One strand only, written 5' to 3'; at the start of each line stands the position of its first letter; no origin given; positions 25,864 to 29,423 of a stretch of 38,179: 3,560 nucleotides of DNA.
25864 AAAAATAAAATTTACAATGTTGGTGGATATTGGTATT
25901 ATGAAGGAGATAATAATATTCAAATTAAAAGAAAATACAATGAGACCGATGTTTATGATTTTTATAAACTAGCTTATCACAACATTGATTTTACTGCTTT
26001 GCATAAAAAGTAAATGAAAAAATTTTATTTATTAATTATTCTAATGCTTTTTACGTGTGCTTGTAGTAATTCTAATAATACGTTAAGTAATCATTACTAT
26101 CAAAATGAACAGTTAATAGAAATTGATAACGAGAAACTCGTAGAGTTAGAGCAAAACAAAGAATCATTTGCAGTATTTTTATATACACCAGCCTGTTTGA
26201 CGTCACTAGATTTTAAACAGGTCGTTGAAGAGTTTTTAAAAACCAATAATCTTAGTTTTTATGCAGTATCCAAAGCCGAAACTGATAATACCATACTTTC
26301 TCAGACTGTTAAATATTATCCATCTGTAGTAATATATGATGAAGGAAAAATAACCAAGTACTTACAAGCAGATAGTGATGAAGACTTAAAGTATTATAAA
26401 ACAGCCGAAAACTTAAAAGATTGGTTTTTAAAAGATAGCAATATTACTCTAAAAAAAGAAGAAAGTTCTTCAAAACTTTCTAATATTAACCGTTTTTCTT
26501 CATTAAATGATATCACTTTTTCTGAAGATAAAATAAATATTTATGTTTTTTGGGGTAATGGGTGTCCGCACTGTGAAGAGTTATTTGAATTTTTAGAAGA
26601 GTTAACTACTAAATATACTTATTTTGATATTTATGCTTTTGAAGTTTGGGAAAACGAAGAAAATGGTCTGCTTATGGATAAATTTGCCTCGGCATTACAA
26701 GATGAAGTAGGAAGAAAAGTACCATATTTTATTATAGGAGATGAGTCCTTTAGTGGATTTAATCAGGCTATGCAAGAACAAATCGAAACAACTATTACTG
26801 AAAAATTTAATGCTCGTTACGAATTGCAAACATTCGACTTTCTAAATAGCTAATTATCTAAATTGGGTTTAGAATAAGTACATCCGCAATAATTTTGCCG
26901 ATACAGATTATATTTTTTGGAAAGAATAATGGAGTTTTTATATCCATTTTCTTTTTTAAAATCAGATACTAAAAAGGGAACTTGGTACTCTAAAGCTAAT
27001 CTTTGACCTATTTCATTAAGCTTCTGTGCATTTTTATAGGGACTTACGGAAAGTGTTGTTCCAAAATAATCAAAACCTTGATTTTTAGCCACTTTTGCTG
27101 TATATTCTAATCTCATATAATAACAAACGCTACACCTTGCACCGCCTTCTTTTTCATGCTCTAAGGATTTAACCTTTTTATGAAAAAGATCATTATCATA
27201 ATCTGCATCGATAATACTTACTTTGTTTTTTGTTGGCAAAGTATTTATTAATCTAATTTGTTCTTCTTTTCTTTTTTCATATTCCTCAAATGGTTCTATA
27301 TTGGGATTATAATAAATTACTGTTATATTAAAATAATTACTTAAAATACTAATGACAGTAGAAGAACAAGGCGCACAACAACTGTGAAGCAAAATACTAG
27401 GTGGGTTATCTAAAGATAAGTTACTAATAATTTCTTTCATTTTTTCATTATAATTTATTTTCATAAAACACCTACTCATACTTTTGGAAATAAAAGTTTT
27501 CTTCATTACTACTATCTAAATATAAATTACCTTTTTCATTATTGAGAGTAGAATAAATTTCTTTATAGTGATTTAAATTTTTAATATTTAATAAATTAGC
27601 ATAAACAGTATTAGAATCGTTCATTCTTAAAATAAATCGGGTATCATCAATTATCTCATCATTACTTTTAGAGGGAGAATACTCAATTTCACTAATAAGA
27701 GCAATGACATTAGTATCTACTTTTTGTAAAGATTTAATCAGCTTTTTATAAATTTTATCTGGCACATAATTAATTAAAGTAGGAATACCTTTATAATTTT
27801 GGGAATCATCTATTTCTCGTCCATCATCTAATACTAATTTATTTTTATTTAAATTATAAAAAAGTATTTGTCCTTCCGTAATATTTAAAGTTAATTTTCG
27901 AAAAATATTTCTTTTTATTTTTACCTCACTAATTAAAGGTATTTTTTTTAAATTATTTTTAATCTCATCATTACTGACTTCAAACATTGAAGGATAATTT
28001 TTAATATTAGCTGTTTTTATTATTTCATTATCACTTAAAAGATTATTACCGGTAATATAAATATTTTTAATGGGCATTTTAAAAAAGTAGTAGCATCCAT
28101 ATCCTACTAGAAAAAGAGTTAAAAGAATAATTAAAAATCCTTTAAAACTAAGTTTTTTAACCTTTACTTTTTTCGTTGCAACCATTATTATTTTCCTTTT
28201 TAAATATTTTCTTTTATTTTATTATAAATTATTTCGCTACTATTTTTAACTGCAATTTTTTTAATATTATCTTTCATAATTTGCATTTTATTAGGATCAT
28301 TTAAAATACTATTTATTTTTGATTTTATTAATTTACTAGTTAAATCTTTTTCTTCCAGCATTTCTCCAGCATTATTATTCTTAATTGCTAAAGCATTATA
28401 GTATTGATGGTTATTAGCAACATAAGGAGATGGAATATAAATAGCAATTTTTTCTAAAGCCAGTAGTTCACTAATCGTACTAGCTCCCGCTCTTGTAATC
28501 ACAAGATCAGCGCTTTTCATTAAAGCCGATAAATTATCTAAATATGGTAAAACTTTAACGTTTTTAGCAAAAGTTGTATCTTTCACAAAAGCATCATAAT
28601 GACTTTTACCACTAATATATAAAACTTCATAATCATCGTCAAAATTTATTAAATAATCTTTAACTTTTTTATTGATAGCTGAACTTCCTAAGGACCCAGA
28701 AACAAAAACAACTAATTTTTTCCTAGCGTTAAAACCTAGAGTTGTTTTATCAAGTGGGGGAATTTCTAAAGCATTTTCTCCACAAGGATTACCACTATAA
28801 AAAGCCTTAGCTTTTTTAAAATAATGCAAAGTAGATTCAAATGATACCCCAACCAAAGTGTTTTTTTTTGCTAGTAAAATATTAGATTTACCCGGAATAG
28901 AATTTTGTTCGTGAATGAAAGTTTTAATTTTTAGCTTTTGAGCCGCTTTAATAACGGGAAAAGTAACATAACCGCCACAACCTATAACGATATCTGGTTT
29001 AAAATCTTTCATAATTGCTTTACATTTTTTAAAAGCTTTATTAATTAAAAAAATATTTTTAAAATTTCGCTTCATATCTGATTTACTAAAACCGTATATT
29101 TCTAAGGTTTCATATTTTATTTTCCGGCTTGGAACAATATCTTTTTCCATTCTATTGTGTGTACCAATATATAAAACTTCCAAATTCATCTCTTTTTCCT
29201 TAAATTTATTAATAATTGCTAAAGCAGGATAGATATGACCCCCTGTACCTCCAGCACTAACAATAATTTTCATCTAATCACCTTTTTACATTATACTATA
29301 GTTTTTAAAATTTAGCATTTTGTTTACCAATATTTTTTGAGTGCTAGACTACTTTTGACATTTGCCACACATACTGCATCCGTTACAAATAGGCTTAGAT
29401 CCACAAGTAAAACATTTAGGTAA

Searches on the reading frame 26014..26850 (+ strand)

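Call 12: search_protein_families(library=pfam, proteins=[window:26014-26850:+], max_evalue=0.001)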
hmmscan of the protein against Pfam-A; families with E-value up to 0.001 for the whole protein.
window:26014-26850:+ (279 aa): 3 families
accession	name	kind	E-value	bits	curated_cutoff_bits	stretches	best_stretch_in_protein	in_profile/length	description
PF00085.26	Thioredoxin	-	1.8e-06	28.3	23.5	0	45-125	14-97/103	Thioredoxin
PF13192.12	Thioredoxin_3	-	1.8e-05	25.1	24.8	0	57-112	6-60/76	Thioredoxin domain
PF13098.12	Thioredoxin_2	-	2.1e-05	25.2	27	0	173-245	6-85/104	Thioredoxin-like domain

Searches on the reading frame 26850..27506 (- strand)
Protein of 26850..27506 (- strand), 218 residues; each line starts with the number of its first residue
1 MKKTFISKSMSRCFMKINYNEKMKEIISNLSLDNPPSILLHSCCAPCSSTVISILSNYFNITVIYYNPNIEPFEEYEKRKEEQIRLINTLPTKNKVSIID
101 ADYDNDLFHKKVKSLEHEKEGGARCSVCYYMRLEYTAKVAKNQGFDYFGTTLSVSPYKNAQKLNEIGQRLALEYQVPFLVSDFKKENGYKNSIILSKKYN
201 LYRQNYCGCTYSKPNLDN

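Call 12: search_protein_families(library=pfam, proteins=[window:26850-27506:-], max_evalue=0.001)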
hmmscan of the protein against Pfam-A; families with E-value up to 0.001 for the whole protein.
window:26850-27506:- (218 aa): 1 family
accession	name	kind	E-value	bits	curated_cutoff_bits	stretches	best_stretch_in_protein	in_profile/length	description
PF02677.20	QueH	-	1.7e-69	233.8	23.5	1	38-213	1-173/175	Epoxyqueuosine reductase QueH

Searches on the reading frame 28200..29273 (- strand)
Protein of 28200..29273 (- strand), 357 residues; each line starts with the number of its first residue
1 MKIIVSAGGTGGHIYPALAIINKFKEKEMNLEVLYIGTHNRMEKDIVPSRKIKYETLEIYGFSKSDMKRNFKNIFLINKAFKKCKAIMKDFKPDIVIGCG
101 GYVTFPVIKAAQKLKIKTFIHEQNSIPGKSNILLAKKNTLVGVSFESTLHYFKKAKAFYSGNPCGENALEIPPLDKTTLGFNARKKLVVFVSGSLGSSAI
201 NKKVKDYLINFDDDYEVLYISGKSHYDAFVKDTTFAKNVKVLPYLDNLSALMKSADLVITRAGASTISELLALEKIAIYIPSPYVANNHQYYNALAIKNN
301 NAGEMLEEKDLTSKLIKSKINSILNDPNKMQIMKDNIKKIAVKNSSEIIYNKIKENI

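Call 12: search_protein_families(library=pfam, proteins=[window:28200-29273:-], max_evalue=0.001)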
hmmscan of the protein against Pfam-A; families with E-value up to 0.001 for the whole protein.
window:28200-29273:- (357 aa): 3 families
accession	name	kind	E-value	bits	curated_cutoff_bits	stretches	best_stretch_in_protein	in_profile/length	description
PF03033.26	Glyco_transf_28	-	1.3e-39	135.9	26.2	1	3-139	1-135/139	Glycosyltransferase family 28 N-terminal domain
PF04101.22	Glyco_tran_28_C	-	6.6e-37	127.5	22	1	188-340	2-157/166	Glycosyltransferase family 28 C-terminal domain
PF00534.26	Glycos_transf_1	-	0.0004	20.4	26.4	1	226-339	62-171/172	Glycosyl transferases group 1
